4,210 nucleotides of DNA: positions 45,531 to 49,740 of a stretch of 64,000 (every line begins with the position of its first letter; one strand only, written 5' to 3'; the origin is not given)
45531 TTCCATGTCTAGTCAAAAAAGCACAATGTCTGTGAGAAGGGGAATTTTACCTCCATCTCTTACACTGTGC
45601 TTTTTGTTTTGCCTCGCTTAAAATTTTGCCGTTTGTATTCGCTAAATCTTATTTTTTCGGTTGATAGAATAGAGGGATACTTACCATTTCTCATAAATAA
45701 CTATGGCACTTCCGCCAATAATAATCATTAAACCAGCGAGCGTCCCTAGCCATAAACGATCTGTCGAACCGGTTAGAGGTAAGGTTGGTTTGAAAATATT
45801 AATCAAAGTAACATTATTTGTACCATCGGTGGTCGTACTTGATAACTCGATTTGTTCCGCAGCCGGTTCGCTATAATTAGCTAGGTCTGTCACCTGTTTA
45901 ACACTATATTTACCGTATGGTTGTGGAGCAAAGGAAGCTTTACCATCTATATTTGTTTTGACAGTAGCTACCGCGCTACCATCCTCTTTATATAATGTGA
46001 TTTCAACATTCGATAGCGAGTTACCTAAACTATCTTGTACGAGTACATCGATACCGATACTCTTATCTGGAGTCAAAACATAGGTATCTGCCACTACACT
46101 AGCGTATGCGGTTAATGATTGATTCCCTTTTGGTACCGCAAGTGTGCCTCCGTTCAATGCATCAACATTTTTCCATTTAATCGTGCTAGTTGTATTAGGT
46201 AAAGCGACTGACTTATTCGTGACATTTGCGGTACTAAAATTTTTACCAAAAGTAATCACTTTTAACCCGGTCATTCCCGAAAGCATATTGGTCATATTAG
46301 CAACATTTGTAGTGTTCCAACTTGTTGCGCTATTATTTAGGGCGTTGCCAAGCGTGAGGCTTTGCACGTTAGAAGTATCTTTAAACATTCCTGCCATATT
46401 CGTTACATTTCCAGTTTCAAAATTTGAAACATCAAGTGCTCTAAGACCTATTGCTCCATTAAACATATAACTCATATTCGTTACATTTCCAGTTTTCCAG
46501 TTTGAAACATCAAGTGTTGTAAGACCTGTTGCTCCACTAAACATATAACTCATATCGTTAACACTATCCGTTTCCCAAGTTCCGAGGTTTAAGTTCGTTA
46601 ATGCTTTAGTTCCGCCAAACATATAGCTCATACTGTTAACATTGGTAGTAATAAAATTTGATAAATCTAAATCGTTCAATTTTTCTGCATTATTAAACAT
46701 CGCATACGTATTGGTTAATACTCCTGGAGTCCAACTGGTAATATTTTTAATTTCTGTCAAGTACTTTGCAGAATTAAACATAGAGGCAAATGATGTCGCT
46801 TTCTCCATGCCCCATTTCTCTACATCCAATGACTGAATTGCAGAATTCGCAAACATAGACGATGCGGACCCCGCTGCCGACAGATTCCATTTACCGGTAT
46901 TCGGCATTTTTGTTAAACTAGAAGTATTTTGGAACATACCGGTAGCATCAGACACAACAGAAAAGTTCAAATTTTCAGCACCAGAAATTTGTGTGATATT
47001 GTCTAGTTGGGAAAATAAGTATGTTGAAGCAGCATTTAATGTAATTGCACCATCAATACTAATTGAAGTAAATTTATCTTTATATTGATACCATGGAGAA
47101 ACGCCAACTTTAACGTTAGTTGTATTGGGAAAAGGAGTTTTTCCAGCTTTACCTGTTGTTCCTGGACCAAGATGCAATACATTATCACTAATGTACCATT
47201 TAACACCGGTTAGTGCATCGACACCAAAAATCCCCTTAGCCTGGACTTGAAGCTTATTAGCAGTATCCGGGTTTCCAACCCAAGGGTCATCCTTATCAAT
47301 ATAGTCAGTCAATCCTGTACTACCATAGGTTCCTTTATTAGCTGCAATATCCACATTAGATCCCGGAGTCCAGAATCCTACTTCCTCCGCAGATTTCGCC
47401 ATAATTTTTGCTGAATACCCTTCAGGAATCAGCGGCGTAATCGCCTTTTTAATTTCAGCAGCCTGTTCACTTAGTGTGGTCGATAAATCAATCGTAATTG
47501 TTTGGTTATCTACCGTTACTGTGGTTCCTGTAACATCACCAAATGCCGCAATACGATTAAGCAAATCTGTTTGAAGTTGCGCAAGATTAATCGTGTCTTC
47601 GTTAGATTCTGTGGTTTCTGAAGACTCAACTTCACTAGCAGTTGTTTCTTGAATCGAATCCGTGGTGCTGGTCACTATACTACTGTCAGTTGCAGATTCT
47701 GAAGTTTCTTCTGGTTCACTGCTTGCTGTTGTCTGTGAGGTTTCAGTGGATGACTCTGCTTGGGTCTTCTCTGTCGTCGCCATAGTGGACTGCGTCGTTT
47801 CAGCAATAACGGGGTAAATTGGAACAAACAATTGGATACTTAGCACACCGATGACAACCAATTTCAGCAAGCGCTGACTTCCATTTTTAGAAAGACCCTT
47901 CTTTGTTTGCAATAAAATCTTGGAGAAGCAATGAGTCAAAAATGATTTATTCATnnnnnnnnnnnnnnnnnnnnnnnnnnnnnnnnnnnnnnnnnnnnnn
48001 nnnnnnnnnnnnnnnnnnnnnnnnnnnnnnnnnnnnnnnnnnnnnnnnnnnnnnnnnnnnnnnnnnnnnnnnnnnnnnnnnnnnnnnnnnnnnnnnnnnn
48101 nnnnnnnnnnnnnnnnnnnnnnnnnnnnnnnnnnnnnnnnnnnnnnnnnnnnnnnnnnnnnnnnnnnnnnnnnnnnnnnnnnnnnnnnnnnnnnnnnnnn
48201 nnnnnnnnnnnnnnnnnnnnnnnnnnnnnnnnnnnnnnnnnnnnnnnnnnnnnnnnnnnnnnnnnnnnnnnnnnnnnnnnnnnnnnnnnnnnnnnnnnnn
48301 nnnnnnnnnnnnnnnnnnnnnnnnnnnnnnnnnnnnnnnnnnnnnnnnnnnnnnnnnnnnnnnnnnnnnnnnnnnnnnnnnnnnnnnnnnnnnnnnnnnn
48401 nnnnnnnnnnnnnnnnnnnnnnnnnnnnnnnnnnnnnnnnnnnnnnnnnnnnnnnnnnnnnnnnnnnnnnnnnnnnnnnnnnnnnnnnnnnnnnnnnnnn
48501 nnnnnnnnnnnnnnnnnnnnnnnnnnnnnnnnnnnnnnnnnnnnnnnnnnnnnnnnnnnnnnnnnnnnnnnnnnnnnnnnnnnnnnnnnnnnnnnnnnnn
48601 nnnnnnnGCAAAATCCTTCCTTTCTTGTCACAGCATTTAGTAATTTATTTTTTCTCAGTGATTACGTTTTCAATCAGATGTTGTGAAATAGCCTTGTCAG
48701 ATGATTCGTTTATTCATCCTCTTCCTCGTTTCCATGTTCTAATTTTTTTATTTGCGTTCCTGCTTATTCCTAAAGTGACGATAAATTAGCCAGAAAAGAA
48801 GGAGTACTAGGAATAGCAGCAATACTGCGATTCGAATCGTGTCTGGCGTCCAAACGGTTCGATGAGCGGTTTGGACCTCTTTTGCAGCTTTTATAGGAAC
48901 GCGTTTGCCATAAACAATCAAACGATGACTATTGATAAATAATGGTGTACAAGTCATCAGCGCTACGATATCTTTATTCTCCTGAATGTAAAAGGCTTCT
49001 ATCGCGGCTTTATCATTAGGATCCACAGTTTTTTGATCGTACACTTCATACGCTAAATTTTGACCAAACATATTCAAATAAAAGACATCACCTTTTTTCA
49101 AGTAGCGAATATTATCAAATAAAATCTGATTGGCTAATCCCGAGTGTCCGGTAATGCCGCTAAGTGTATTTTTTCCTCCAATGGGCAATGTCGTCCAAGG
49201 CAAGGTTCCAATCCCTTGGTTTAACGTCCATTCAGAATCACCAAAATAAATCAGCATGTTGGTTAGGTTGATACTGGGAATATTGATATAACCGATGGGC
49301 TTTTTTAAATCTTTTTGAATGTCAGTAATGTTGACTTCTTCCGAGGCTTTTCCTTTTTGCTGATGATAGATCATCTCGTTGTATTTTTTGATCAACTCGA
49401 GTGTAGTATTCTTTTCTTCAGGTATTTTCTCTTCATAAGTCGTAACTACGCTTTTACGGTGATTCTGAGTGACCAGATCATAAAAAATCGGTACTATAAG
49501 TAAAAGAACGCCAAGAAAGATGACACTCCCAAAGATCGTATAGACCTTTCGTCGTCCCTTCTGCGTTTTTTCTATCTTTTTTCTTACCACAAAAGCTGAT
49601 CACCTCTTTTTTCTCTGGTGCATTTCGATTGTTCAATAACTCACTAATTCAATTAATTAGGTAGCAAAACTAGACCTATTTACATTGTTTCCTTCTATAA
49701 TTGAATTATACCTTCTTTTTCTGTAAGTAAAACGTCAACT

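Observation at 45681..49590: Three-gene sortase C locus: SrtC, a small pilin-like protein with a non-canonical sorting signal, and an LPXTG BspA-type LRR adhesin, translationally coupled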

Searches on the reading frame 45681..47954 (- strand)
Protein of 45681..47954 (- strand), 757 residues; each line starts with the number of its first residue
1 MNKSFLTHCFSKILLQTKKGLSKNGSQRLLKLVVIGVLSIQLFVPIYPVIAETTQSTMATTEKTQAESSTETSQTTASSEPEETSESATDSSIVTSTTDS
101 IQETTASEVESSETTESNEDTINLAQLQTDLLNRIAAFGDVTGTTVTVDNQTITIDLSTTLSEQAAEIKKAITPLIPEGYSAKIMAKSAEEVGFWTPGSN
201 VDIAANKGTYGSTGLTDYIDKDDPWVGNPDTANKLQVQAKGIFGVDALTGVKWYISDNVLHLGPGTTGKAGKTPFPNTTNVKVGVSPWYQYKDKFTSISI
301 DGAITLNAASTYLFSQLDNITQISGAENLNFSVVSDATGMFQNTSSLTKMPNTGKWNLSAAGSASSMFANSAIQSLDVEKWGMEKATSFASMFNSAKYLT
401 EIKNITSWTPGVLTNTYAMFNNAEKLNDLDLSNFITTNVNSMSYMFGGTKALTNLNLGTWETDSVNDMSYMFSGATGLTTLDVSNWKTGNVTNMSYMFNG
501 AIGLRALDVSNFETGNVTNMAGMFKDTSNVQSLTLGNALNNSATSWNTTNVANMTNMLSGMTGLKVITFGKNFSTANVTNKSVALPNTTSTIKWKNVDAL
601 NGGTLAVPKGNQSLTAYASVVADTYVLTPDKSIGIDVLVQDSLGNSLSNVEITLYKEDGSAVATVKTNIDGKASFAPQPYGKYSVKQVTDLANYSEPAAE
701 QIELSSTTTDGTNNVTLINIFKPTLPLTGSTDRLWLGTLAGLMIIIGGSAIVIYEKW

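Call 3: search_protein_families(library=pfam, proteins=[window:45681-47954:-], max_evalue=0.1)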
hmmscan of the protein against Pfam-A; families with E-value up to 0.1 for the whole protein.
window:45681-47954:- (757 aa): 8 families
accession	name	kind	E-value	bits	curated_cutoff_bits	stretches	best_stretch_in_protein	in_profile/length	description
PF03382.20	DUF285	-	1.1e-42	144.9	25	3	403-501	15-110/120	Mycoplasma protein of unknown function, DUF285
PF17802.7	SpaA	-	1.5e-07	31.9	23.1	1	642-716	10-86/91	Prealbumin-like fold domain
PF17210.9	SdrD_B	-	5.7e-06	26.9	29.7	1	639-702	16-78/112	SdrD B-like domain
PF13620.12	CarboxypepD_reg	-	0.00026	21.7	32.3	1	636-687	3-54/82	Carboxypeptidase regulatory-like domain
PF11974.14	bMG3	-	0.00038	20.8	34.9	1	643-678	24-59/103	Bacterial alpha-2-macroglobulin MG3 domain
PF01835.25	MG2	-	0.0051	17.6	32.8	0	324-362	44-84/96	MG2 domain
PF00746.26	Gram_pos_anchor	-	0.0066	16.8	20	1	722-749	6-33/43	LPXTG cell wall anchor motif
PF24025.1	Ig_DR_A0283-like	-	0.011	16.4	27.1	1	631-685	5-60/102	DR_A0283-like, Ig-like domain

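Call 4: search_protein_families(library=ncbifam, proteins=[window:45681-47954:-], max_evalue=0.1)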
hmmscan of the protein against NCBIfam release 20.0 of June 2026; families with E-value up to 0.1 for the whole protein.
window:45681-47954:- (757 aa): 3 families
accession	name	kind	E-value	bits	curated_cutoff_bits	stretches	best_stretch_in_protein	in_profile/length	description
TIGR02167.2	Liste_lipo_26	repeat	9.9e-34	114.6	30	4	471-496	1-26/26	PARCEL repeat-containing surface protein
NF045896.1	Mbov_0838_LP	exception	3.4e-20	72.4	500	2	455-532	287-362/433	Mbov_0838 family PARCEL repeat surface lipoprotein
NF042931.1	SAG1386_EF1546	equivalog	0.0055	16.8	80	1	22-124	23-114/158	SAG1386/EF1546 family surface-associated protein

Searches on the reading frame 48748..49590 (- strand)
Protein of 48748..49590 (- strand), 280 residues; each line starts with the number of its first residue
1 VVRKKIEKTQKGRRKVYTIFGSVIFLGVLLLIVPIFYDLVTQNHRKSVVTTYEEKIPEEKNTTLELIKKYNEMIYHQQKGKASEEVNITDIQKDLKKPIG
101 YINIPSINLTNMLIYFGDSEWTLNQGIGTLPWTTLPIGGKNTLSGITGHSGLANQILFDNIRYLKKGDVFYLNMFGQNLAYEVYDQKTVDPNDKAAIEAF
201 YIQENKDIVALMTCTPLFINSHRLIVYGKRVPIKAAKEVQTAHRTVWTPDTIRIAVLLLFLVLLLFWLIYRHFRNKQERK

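Call 3: search_protein_families(library=pfam, proteins=[window:48748-49590:-], max_evalue=0.1)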
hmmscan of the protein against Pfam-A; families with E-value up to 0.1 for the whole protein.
window:48748-49590:- (280 aa): 3 families
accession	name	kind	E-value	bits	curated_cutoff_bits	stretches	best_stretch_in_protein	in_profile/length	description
PF04203.18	Sortase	-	6.3e-21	74.8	26.6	1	102-231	1-125/125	Sortase domain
PF06024.17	Orf78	-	0.02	15.6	29.4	0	10-49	56-95/101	Orf78 (ac78)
PF03631.20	Virul_fac_BrkB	-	0.049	13.7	33.7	0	206-277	116-187/259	Virulence factor BrkB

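Call 4: search_protein_families(library=ncbifam, proteins=[window:48748-49590:-], max_evalue=0.1)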
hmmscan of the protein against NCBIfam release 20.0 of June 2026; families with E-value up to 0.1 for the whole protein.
window:48748-49590:- (280 aa): 5 families
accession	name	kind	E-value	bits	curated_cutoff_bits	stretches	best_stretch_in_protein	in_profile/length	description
NF033745.1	class_C_sortase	subfamily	1.4e-53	181.9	160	1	23-230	4-220/220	class C sortase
TIGR01076.1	sortase_fam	subfamily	1e-35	122.5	39.35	1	100-237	1-134/136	sortase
NF033747.1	class_E_sortase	subfamily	3.4e-16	59.7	160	1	50-231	35-206/211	class E sortase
NF058671.1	sortase_SrtD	exception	2.4e-15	56.7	140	1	47-227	28-184/187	class D sortase, LPxTATN-specific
NF033746.1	class_D_sortase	subfamily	5.2e-13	49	165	1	94-229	5-132/135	class D sortase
